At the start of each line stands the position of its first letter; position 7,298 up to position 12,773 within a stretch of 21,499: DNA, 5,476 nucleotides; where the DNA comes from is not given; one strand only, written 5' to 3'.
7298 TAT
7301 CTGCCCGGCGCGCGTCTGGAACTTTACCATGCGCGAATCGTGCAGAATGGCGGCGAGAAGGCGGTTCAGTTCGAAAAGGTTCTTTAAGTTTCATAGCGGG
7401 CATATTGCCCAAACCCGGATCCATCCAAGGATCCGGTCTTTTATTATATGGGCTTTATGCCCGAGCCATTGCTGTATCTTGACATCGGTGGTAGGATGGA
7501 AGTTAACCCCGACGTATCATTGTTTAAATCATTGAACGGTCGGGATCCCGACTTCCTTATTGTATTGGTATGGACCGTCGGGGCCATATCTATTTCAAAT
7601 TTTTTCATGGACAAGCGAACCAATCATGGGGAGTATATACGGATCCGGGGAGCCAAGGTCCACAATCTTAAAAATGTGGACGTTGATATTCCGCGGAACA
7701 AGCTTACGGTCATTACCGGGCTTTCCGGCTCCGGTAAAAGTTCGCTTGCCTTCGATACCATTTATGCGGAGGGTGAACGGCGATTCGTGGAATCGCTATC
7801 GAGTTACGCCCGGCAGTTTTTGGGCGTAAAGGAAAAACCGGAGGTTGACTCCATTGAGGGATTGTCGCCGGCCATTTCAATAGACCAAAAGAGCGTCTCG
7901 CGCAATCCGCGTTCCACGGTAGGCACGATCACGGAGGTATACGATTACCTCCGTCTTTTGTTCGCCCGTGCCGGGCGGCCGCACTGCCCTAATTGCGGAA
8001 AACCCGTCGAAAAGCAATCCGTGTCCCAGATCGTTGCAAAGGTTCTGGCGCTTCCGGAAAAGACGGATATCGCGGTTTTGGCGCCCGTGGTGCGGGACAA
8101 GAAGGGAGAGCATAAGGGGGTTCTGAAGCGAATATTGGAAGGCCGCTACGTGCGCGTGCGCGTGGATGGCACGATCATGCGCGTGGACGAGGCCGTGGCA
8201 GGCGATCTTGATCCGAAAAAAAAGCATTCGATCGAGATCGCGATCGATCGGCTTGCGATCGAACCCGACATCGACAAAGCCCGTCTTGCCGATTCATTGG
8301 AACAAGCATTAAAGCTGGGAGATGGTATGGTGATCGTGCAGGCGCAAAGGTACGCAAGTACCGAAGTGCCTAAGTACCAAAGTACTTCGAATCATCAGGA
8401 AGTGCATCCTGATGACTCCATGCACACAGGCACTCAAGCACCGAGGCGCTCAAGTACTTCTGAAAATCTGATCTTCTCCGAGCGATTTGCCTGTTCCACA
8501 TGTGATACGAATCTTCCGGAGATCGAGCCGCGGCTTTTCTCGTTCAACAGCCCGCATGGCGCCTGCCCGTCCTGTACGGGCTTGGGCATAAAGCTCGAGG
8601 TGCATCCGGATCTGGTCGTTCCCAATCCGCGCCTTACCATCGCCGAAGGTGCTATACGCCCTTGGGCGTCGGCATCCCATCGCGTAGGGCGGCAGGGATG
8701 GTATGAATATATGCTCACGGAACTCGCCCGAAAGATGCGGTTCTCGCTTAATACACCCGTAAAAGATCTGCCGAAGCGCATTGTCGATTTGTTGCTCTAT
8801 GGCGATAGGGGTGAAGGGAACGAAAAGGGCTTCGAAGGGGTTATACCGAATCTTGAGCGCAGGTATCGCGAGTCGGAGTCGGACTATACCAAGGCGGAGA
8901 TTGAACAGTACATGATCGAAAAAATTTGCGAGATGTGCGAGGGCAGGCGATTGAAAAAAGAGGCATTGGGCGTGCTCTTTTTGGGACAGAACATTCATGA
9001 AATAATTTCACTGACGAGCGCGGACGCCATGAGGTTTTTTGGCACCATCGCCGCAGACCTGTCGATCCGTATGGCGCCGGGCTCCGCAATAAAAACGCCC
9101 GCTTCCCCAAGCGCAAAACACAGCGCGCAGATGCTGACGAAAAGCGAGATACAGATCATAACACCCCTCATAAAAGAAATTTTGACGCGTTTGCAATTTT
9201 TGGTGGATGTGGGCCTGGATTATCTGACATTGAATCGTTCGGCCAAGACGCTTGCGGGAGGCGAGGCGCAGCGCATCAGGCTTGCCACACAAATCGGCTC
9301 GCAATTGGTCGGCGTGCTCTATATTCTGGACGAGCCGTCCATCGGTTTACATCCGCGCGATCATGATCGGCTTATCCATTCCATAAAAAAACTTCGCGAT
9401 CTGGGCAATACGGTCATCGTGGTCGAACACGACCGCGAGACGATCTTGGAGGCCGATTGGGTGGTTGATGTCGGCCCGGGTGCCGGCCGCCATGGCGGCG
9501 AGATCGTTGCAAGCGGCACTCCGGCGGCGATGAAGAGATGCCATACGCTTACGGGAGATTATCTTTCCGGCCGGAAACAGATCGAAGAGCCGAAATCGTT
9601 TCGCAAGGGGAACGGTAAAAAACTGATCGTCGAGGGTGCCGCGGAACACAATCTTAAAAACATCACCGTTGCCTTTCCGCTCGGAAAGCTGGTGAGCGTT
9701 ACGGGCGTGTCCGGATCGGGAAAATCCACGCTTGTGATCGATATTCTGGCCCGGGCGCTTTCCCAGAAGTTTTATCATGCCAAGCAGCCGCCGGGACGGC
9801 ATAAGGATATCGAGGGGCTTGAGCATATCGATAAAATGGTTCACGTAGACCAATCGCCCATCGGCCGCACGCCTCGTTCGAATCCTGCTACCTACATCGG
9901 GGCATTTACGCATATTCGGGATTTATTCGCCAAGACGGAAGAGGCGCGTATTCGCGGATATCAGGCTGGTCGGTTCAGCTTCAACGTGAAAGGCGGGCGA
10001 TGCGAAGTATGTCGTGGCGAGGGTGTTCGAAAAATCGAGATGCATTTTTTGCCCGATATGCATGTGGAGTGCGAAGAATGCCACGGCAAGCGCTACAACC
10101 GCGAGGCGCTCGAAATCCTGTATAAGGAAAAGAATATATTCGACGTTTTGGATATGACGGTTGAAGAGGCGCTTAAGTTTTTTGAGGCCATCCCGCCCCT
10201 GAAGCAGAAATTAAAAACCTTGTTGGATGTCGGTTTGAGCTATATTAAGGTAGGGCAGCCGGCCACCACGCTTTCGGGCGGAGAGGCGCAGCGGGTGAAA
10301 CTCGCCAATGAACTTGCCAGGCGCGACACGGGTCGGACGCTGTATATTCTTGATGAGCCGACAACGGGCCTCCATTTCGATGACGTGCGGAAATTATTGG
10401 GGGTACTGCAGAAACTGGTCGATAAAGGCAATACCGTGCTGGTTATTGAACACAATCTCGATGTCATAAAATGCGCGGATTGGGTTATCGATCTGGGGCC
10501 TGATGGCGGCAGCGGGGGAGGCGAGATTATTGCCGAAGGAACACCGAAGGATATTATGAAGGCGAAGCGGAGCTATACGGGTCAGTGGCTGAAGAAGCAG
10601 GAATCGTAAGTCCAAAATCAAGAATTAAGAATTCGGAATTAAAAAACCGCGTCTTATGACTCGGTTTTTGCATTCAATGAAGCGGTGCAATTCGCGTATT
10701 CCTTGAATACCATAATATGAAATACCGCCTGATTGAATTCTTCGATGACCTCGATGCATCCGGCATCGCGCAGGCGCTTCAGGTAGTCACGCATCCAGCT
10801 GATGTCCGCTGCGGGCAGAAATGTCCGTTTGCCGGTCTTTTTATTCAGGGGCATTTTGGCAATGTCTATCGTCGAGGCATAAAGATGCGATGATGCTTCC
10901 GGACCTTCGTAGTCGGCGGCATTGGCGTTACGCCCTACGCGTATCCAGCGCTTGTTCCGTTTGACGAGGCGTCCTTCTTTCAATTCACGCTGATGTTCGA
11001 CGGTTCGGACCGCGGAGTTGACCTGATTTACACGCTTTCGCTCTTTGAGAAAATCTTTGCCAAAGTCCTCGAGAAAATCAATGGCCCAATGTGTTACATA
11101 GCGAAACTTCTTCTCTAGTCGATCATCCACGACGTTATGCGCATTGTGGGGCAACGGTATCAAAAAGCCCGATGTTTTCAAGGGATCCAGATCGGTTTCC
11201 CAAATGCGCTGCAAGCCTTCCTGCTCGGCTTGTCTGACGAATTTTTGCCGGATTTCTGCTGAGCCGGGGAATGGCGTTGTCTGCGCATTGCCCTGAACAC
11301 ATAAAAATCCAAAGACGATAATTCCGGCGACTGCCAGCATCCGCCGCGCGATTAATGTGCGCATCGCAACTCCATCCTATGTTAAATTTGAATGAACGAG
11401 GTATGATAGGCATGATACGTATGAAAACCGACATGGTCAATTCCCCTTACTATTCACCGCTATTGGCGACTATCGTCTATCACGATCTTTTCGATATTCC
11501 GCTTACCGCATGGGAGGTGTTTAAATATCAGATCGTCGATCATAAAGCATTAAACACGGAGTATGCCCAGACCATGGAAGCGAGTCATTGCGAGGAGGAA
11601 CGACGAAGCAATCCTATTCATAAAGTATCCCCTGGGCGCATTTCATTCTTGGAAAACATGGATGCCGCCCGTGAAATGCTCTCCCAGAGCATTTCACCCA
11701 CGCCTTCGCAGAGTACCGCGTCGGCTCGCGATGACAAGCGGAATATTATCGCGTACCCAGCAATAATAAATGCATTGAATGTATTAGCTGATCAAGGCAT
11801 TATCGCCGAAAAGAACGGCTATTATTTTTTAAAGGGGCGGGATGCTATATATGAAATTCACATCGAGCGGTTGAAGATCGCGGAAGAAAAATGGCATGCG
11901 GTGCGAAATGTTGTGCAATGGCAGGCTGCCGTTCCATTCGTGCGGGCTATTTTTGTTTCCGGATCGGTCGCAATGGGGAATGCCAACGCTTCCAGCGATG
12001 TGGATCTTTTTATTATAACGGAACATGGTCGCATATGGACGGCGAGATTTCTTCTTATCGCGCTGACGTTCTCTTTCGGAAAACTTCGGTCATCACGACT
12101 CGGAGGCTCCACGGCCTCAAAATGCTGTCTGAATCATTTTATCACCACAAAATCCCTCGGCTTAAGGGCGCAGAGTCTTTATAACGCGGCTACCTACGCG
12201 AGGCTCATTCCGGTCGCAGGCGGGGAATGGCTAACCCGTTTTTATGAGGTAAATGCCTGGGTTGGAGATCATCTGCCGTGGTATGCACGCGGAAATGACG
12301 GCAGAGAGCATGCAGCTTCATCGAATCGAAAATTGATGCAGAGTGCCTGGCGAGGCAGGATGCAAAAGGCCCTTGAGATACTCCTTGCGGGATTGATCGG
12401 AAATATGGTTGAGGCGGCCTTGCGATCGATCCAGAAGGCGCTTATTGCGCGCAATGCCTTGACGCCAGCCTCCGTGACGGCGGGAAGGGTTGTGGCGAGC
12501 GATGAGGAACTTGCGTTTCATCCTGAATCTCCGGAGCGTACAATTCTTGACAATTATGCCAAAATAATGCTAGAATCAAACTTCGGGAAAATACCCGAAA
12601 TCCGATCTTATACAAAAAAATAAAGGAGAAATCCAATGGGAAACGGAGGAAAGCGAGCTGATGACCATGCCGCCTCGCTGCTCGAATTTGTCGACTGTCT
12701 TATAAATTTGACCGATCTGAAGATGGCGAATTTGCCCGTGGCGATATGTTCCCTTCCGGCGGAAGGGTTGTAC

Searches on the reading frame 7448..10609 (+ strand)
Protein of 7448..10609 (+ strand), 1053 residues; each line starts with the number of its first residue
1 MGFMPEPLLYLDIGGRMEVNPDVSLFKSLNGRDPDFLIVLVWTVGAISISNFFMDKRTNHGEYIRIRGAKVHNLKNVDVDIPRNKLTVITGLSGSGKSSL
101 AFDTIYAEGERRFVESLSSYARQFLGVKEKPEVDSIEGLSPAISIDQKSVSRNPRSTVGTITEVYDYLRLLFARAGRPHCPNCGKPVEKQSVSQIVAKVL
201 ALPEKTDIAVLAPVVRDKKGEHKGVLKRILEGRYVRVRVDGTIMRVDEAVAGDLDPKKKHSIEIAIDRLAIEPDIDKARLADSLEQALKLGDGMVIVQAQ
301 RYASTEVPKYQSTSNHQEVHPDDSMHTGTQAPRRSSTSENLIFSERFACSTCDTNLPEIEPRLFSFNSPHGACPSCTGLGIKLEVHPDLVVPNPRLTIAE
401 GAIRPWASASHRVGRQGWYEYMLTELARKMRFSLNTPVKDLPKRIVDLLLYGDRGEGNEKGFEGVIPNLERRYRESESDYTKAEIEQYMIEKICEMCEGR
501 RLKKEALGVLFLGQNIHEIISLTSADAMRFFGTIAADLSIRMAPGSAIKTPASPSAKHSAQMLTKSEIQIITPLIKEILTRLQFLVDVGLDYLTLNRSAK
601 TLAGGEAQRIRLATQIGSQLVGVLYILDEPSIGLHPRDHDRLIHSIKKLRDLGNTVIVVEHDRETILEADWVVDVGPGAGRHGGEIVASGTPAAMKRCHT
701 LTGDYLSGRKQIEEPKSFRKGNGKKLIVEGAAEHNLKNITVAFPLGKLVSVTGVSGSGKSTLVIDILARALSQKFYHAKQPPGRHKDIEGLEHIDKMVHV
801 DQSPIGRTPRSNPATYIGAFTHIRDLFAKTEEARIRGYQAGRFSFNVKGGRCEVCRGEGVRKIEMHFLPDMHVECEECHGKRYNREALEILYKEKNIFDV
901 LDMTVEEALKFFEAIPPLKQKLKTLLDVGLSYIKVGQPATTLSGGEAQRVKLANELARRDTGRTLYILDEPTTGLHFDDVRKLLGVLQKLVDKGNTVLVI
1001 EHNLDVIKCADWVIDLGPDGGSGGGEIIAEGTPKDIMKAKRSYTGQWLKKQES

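Call 48: search_protein_families(library=pfam, proteins=[window:7448-10609:+], max_evalue=0.001)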
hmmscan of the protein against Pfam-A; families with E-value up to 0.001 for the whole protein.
window:7448-10609:+ (1053 aa): 12 families
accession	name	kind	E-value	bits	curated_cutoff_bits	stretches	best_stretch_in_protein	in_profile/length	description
PF17760.6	UvrA_inter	-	1.7e-33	115.2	23.3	1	190-300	1-108/109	UvrA interaction domain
PF17755.6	UvrA_DNA-bind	-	2.6e-28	99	23.2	1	387-487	2-110/110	UvrA DNA-binding domain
PF00005.33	ABC_tran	-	9.4e-20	72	25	1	904-973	75-137/137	ABC transporter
PF02463.25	SMC_N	-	2.1e-10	40.8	40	0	70-675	9-211/220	RecF/RecN/SMC N terminal domain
PF13304.12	AAA_21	-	2.4e-08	34.9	27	0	940-999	236-295/304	AAA domain, putative AbiEii toxin, Type IV TA system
PF13555.12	AAA_29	-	5.5e-08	32.9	27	0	75-100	13-38/61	P-loop containing region of AAA domain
PF13191.12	AAA_16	-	1.3e-06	29.5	32.6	0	747-774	25-51/167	AAA ATPase domain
PF13476.12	AAA_23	-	1.2e-05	26.5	27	0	64-100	2-35/201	AAA domain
PF13481.12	AAA_25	-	3.1e-05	24.1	27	0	743-771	30-58/195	AAA domain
PF03193.22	RsgA_GTPase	-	3.7e-05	24.1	30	0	713-785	73-146/174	RsgA GTPase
PF20703.3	nSTAND1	-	0.00012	22.2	27.1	0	82-101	31-50/379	Novel STAND NTPase 1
PF13175.12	AAA_15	-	0.00032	20.9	32.1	0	622-655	329-362/374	AAA ATPase domain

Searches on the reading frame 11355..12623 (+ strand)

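Call 48: search_protein_families(library=pfam, proteins=[window:11355-12623:+], max_evalue=0.001)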
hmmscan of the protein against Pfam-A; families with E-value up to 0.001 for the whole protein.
window:11355-12623:+ (422 aa): 2 families
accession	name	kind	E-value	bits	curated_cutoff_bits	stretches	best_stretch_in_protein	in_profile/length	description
PF18765.7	Polbeta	-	5.1e-05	23.8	26.9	1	195-230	12-47/93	Polymerase beta, Nucleotidyltransferase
PF01909.29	NTP_transf_2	-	0.0001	23.1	21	1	194-225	13-43/93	Nucleotidyltransferase domain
